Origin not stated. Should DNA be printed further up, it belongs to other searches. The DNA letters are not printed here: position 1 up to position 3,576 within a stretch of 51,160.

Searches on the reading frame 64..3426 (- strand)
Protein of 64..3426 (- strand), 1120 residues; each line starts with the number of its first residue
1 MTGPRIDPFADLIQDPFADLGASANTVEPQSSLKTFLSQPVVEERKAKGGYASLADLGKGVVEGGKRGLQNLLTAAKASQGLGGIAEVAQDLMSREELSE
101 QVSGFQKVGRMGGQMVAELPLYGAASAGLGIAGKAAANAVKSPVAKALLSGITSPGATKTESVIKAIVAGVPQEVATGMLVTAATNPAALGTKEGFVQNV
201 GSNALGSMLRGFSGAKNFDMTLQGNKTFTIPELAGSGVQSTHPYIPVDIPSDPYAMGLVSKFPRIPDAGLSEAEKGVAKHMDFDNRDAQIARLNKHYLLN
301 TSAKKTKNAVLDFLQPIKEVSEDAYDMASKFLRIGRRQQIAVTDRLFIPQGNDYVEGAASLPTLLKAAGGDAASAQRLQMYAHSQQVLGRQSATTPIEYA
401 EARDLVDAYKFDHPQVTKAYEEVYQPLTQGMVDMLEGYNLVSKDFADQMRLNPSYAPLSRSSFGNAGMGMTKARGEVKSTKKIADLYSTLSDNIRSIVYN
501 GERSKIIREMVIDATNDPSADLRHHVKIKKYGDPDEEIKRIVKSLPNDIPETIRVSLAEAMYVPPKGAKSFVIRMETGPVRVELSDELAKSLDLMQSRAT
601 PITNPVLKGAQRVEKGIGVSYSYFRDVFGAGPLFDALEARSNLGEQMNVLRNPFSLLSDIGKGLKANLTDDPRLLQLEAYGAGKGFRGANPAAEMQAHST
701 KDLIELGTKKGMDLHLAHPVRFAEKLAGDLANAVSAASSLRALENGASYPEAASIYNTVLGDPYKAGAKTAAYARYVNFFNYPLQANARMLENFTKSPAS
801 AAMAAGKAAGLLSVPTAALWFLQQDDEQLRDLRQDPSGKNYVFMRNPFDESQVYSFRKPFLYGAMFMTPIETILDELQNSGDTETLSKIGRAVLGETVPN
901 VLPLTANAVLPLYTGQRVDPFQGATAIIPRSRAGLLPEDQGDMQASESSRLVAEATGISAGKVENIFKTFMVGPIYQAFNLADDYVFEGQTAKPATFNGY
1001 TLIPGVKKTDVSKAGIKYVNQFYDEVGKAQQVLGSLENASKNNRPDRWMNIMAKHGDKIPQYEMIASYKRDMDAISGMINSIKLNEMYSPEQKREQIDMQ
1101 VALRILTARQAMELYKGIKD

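Call 99: search_protein_families(library=pfam, proteins=[window:64-3426:-], max_evalue=0.001)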
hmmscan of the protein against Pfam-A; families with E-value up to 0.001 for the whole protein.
window:64-3426:- (1120 aa): 1 family
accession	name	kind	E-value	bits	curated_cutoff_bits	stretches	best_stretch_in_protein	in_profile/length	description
PF18857.6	LPD38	-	3.1e-07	31.1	27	1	839-983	14-170/189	Large polyvalent protein associated domain 38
